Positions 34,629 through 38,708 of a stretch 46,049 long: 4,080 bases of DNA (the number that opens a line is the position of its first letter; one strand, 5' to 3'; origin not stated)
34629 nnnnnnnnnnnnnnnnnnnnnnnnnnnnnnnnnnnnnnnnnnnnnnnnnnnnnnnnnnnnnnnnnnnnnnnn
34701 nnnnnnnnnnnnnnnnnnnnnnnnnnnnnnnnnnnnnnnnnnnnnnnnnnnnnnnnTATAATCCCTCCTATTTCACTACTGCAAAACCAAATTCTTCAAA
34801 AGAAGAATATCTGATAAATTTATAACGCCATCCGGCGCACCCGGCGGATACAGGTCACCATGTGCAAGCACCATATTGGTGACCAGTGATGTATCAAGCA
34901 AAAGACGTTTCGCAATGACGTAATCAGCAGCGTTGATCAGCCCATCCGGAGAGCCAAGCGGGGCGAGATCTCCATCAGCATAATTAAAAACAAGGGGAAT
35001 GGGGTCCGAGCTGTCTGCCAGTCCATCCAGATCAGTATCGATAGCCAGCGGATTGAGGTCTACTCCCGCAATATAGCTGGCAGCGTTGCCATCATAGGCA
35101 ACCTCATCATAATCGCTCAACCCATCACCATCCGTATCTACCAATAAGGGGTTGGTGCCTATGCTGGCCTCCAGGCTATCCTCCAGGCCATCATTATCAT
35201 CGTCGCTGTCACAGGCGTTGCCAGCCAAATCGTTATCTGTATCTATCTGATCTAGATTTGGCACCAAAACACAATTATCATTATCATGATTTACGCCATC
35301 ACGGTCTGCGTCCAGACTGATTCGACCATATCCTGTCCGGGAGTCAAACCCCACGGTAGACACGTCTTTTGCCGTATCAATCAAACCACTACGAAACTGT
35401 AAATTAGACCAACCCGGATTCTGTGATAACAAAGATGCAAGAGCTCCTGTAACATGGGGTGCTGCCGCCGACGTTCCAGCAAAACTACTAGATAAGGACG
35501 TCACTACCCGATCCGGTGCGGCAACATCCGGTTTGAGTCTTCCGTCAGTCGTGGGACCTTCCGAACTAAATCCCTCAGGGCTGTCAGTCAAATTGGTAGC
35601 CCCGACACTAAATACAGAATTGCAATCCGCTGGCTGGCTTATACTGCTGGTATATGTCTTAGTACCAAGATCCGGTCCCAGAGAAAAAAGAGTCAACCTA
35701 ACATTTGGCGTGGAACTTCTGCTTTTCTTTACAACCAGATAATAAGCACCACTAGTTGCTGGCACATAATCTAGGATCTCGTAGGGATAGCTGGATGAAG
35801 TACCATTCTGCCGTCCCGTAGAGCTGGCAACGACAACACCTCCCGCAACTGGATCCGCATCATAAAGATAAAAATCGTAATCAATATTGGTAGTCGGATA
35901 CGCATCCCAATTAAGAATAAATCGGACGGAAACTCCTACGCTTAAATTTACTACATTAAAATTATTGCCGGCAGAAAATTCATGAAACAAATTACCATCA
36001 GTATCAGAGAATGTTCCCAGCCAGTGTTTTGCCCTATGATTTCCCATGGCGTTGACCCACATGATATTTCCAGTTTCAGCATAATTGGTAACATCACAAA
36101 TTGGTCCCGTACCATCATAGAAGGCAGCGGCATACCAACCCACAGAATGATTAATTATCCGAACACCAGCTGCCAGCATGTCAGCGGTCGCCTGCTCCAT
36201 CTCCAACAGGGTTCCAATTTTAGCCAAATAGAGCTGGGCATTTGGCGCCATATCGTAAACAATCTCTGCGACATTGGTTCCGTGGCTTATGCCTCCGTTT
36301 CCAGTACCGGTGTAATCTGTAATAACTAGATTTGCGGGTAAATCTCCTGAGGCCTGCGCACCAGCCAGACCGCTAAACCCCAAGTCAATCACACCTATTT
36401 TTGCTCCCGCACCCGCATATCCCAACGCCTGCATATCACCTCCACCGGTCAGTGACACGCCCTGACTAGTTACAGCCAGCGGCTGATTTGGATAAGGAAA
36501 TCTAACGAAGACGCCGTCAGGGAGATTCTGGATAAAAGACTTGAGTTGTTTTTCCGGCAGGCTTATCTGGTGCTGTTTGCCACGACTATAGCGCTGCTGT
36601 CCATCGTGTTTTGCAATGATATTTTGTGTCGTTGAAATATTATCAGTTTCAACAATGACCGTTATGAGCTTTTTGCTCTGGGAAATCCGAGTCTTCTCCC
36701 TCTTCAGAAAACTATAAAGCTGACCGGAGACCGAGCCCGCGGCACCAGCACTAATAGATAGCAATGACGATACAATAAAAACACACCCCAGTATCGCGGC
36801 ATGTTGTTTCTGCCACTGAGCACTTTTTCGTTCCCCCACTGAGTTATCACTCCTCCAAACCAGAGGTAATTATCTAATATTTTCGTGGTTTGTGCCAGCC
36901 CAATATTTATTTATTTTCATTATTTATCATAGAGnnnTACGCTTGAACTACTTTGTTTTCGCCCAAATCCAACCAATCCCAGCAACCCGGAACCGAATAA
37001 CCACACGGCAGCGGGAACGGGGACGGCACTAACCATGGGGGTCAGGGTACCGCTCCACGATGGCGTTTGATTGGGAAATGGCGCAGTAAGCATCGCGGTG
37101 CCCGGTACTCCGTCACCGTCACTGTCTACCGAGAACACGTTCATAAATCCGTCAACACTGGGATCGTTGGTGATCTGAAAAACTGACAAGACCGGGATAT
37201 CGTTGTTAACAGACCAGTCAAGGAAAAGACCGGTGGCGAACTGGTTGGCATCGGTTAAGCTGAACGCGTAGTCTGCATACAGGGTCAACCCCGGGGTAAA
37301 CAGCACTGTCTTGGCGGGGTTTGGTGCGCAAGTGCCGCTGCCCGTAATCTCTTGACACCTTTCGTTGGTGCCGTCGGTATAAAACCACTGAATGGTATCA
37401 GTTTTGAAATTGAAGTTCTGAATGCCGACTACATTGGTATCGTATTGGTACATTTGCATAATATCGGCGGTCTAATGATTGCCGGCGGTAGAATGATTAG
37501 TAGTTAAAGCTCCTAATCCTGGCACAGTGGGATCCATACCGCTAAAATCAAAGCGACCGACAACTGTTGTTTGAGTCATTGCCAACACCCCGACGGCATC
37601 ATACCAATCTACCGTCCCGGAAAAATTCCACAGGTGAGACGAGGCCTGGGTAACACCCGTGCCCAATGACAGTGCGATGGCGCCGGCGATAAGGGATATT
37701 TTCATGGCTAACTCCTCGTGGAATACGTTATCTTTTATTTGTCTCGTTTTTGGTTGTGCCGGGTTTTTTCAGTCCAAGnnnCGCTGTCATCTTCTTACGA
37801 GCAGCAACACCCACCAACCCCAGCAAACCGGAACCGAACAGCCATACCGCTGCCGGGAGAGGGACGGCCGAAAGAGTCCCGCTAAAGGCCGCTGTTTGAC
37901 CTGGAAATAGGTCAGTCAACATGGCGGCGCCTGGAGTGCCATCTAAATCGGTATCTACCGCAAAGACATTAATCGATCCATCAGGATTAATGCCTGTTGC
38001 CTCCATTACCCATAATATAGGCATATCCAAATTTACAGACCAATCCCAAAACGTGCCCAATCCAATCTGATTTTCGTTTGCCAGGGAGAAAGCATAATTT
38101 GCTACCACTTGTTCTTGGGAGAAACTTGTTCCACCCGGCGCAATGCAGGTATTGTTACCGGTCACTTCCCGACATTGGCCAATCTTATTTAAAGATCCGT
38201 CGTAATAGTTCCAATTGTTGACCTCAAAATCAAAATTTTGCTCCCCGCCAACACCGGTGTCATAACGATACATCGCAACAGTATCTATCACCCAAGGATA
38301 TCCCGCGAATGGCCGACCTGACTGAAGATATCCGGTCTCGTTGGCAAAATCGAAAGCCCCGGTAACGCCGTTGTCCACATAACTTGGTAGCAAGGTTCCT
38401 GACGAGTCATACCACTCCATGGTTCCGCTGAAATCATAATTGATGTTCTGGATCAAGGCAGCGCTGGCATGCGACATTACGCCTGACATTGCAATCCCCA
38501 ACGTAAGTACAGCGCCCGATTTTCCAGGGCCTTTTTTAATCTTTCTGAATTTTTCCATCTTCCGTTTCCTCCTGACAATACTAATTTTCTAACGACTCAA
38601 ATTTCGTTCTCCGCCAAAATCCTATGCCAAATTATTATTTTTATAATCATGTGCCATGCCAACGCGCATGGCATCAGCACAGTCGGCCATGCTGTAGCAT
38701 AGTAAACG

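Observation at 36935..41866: Tandem array of an unrecognised secreted protein family carrying VPLPA-type PEP-CTERM-like tails, with no exosortase in sight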

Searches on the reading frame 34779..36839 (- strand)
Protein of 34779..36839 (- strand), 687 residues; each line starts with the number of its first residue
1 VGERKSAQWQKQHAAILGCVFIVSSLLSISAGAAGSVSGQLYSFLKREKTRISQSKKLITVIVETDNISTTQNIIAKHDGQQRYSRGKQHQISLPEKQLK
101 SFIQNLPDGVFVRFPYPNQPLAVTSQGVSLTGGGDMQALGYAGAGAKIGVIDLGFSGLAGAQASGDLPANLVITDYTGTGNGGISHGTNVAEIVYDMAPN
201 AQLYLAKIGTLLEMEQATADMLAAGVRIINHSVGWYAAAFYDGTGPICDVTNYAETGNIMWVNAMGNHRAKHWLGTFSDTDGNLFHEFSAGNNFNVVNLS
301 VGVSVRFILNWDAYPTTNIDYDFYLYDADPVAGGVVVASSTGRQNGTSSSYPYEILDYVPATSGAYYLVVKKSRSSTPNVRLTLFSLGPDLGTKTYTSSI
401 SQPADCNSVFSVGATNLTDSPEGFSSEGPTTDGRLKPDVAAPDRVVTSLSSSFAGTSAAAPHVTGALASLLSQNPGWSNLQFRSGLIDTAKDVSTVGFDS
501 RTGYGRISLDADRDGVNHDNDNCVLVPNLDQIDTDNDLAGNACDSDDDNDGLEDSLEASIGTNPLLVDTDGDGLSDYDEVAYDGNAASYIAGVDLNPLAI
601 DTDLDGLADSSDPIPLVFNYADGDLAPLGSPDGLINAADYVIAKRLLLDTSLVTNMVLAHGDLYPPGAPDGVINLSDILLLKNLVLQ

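Call 7: search_protein_families(library=ncbifam, proteins=[window:34779-36839:-], max_evalue=1)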
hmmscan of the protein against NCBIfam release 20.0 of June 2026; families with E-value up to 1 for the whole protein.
window:34779-36839:- (687 aa): 10 families
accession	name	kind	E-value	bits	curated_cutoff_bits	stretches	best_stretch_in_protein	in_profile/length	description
TIGR03921.1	T7SS_mycosin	equivalog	1.3e-11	44.2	278.75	1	335-508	150-280/353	type VII secretion-associated serine protease mycosin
NF047638.1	throspo3_MtsC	equivalog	1.1e-09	37.7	350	1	508-578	193-264/428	cell-cell cohesion MYXO-CTERM protein MtsC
NF033595.1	denti_PrtP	equivalog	1.1e-09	37.5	300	1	402-510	383-499/606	dentilisin complex serine proteinase subunit PrtP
NF033765.2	gliding_CglD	equivalog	8.1e-07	27.2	400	1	488-610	207-327/1124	adventurous gliding motility lipoprotein CglD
NF040809.1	germ_prot_CspBA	exception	3.8e-06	24.8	1250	1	400-471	396-473/1099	bifunctional germination protease/germinant receptor pseudoprotease CspBA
NF049966.1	QH_SP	equivalog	4.3e-06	26.2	165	2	147-234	1-96/219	subtilisin-like serine protease QhpE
NF045500.1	Omp28_seleno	equivalog_domain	1.5e-05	24.5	200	1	506-548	270-312/377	Omp28-related selenoprotein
NF040553.1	SGO_0316_fam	subfamily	0.0032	15.1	1400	1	424-468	656-705/1486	SGO_0316/SGO_0317 family LPXTG-anchored serine peptidase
TIGR03895.1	protease_PatA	subfamily_domain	0.026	13.3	421.05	1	402-474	106-180/606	PatA/PatG family cyanobactin maturation protease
NF047639.1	throspo3_MtsD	equivalog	0.7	7.9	800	1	537-610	451-518/651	cell-cell cohesion protein MtsD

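Call 8: search_protein_families(library=pfam, proteins=[window:34779-36839:-], max_evalue=1)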
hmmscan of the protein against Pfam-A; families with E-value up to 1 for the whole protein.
window:34779-36839:- (687 aa): 5 families
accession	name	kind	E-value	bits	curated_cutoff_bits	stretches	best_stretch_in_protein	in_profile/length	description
PF00082.27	Peptidase_S8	-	4.1e-28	99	21.8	2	292-505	109-288/288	Subtilase family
PF18884.5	TSP3_bac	-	2e-07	31.1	25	2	546-565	1-20/22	Bacterial TSP3 repeat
PF02412.23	TSP_3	-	0.0001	22.3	25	2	533-556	2-25/36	Thrombospondin type 3 repeat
PF16566.10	CREPT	-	0.03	14.8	29.3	1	44-108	63-125/147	Cell-cycle alteration and expression-elevated protein in tumour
PF24013.1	DUF7327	-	0.75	10.3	27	1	453-523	14-78/85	Family of unknown function (DUF7327)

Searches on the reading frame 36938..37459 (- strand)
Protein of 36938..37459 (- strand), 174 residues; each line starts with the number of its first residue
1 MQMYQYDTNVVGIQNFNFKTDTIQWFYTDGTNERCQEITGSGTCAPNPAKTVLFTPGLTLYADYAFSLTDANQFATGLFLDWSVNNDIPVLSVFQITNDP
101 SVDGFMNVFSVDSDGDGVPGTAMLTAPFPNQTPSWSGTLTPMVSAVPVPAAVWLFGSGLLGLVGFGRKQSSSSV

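Call 7: search_protein_families(library=ncbifam, proteins=[window:36938-37459:-], max_evalue=1)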
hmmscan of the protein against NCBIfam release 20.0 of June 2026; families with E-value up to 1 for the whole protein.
window:36938-37459:- (174 aa): 8 families
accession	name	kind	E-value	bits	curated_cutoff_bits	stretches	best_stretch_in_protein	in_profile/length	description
TIGR03370.1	VPLPA-CTERM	domain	6.2e-06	26.1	25.35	1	146-168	1-23/25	VPLPA-CTERM sorting domain-containing protein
NF033554.9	floc_PepA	equivalog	5.8e-05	23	80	1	67-169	163-260/261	flocculation-associated PEP-CTERM protein PepA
NF041538.1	PEP_EDSA_1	subfamily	0.0056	16.4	100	1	143-168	280-306/307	EDSAP-1 family PEP-CTERM protein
NF041927.1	Xrt_dep_XDP1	equivalog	0.0069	16.4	125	1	141-169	215-242/242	exosortase-dependent surface protein XDP1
NF038125.1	PEP_CTERM_THxN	subfamily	0.011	15.3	85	1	144-168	222-245/246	THxN family PEP-CTERM protein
TIGR02595.1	PEP_CTERM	domain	0.061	14.2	16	1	146-169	1-23/24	PEP-CTERM sorting domain-containing protein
NF053804.1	Tli1a_fam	hypoth_equivalog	0.17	11.9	110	1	11-61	15-65/155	Tli1a family immunity protein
NF038126.1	PEP_CTERM_FxDxF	subfamily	0.19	12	50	1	102-165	97-160/165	FxDxF family PEP-CTERM protein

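Call 8: search_protein_families(library=pfam, proteins=[window:36938-37459:-], max_evalue=1)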
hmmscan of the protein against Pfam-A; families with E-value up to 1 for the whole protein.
window:36938-37459:- (174 aa): 1 family
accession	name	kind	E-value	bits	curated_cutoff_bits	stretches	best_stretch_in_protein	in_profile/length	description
PF07589.16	PEP-CTERM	-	0.0046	17.5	20.7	1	145-168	1-24/24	PEP-CTERM motif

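Call 16: search_protein_families(library=ncbifam, proteins=[window:37028-37459:-], max_evalue=1)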
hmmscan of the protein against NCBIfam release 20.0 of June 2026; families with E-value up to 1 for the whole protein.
window:37028-37459:- (144 aa): 1 family
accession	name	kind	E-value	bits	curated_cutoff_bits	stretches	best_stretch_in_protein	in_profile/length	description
NF053804.1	Tli1a_fam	hypoth_equivalog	0.11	12.5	110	1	11-62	15-66/155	Tli1a family immunity protein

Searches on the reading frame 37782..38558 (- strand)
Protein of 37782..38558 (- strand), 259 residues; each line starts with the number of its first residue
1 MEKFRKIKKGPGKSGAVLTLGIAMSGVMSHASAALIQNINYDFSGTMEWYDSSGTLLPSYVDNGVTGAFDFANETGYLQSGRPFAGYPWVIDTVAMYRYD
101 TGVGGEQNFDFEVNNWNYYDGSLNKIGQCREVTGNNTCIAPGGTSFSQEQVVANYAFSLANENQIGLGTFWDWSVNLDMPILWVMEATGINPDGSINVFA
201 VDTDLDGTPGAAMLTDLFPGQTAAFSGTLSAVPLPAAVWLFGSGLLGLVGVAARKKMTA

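Call 7: search_protein_families(library=ncbifam, proteins=[window:37782-38558:-], max_evalue=1)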
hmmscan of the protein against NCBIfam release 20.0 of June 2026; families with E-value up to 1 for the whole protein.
window:37782-38558:- (259 aa): 6 families
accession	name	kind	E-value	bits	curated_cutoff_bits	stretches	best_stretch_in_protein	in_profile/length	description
NF033554.9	floc_PepA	equivalog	1.6e-07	31.4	80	1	138-256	151-261/261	flocculation-associated PEP-CTERM protein PepA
TIGR03370.1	VPLPA-CTERM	domain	8.2e-07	28.9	25.35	1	232-256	1-25/25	VPLPA-CTERM sorting domain-containing protein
NF038125.1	PEP_CTERM_THxN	subfamily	6.5e-05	22.6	85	1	222-255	210-246/246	THxN family PEP-CTERM protein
NF046088.1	anchor_EppA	equivalog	0.0011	19.4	90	1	228-257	29-58/58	EPS-associated small membrane protein EppA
NF041538.1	PEP_EDSA_1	subfamily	0.0056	16.4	100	1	228-255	279-307/307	EDSAP-1 family PEP-CTERM protein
NF038126.1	PEP_CTERM_FxDxF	subfamily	0.3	11.3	50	1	222-256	130-165/165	FxDxF family PEP-CTERM protein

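Call 8: search_protein_families(library=pfam, proteins=[window:37782-38558:-], max_evalue=1)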
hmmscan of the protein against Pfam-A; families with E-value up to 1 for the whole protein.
window:37782-38558:- (259 aa): 1 family
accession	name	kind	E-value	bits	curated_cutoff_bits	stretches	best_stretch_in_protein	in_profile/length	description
PF07589.16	PEP-CTERM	-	0.0028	18.1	20.7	1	231-255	1-24/24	PEP-CTERM motif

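Call 16: search_protein_families(library=ncbifam, proteins=[window:37869-38558:-], max_evalue=1)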
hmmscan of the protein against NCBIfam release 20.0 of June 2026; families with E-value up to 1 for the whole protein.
window:37869-38558:- (230 aa): 0 families
